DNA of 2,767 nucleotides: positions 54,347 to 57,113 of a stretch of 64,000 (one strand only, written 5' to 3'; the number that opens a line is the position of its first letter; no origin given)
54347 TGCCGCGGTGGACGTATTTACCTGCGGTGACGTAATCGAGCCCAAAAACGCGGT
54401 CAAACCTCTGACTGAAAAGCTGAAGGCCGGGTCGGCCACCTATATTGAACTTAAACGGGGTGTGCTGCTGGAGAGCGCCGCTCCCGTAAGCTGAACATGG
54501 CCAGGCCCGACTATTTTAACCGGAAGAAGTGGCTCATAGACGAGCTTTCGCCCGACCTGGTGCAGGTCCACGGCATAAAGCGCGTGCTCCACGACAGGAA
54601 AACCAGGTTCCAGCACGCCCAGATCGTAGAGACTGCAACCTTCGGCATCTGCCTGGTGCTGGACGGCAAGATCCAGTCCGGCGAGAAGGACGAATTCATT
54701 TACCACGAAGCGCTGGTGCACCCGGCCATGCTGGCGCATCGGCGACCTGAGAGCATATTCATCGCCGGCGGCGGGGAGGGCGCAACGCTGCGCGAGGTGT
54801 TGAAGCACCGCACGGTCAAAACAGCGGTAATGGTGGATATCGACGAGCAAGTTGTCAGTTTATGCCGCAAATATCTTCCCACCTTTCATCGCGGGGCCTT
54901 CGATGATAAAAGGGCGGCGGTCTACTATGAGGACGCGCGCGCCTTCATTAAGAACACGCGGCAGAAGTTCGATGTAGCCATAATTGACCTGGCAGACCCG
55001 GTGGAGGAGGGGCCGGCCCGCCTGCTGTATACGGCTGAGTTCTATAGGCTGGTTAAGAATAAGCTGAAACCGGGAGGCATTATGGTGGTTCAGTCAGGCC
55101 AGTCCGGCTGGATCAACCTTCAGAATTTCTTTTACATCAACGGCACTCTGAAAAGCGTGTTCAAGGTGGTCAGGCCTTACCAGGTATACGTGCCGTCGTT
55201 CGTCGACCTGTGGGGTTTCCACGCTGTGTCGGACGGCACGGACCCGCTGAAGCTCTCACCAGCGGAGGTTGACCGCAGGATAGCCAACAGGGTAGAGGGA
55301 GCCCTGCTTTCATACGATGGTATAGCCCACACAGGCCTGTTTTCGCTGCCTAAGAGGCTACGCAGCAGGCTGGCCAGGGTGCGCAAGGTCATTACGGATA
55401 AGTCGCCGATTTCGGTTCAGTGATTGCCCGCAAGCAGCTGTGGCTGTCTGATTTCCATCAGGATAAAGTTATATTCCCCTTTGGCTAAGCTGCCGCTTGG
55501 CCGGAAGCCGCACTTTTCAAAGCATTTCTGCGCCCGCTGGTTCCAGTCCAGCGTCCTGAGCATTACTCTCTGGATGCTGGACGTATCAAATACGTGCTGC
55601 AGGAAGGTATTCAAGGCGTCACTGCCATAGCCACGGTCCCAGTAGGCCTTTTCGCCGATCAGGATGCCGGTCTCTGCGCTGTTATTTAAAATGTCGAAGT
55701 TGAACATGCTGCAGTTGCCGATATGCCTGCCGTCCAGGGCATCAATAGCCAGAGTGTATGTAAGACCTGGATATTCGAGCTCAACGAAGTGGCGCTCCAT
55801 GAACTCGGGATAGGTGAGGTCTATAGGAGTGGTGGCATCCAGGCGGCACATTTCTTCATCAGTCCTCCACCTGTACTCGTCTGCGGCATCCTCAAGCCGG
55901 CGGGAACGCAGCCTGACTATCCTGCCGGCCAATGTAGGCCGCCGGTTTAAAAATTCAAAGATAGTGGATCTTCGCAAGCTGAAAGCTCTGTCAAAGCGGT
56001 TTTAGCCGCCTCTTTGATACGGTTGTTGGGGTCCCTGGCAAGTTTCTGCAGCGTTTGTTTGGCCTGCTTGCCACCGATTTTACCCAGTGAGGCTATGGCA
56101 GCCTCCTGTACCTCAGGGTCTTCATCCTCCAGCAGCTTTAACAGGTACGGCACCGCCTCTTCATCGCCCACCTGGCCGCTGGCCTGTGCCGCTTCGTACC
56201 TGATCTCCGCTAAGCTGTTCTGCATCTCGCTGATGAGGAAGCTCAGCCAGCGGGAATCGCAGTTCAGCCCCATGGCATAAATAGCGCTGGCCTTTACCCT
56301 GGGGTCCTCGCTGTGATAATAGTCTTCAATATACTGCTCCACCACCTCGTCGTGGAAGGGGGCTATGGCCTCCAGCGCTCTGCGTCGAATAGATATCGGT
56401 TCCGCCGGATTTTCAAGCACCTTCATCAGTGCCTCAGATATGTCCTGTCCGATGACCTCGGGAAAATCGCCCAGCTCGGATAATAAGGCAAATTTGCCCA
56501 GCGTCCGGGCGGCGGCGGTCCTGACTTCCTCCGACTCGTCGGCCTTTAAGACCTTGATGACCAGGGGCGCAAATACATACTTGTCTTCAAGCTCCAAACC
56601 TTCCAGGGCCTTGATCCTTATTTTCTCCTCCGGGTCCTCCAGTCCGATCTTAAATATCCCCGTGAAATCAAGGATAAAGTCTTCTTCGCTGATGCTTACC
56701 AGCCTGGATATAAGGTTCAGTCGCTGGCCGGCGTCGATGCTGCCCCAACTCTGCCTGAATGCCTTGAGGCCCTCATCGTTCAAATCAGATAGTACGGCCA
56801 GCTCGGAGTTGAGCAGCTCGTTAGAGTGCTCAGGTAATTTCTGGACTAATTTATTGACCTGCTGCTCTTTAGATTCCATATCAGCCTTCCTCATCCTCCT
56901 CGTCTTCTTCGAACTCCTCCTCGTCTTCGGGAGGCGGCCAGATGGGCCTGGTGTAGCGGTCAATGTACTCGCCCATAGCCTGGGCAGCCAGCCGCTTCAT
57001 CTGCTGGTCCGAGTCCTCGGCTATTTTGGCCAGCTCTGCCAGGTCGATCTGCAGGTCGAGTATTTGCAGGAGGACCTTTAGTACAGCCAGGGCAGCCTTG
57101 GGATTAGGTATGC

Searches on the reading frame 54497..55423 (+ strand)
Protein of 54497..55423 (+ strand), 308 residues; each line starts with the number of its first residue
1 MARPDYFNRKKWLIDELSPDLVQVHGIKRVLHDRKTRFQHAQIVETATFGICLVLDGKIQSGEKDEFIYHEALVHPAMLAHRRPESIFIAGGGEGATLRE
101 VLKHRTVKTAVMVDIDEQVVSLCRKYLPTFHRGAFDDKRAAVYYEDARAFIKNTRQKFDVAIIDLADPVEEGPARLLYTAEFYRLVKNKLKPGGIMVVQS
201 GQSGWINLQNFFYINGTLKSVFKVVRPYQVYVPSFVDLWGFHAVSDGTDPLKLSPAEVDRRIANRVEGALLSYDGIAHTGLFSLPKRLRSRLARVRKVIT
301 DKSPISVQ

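Call 55: search_protein_families(library=pfam, proteins=[window:54497-55423:+], max_evalue=0.0001)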
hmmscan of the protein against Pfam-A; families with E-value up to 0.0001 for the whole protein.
window:54497-55423:+ (308 aa): 4 families
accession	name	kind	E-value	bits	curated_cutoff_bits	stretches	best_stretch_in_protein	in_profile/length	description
PF01564.23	Spermine_synth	-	1.7e-51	174.8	22.9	1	66-244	1-175/186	Spermine/spermidine synthase domain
PF17284.7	Spermine_synt_N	-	1.4e-10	41.4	22.1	1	19-61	9-51/53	Spermidine synthase tetramerisation domain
PF13847.12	Methyltransf_31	-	8.9e-05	22.6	27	0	91-202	11-113/145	Methyltransferase domain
PF08242.18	Methyltransf_12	-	9.7e-05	23.5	30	0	90-163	3-71/98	Methyltransferase domain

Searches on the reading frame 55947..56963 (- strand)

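Call 55: search_protein_families(library=pfam, proteins=[window:55947-56963:-], max_evalue=0.0001)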
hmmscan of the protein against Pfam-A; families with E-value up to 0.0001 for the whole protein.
window:55947-56963:- (338 aa): 7 families
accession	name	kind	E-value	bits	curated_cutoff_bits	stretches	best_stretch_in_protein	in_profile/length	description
PF13646.12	HEAT_2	-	1.2e-34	118.9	27.7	2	242-324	3-87/88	HEAT repeats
PF02985.28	HEAT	-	1.3e-21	75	23.5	1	271-296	2-27/31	HEAT repeat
PF03130.22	HEAT_PBS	-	4.5e-13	48.7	20.9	0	254-280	1-27/27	PBS lyase HEAT-like repeat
PF13513.12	HEAT_EZ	-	1.1e-12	48.6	27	0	268-296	27-55/55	HEAT-like repeat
PF00514.29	Arm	-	3.2e-09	37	20.6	0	265-294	8-37/41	Armadillo/beta-catenin-like repeat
PF12717.13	Cnd1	-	1.9e-07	31.7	26.4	0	268-332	20-90/162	non-SMC mitotic condensation complex subunit 1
PF05004.19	IFRD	-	4.2e-06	26.3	25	0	133-289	76-234/306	Interferon-related developmental regulator (IFRD)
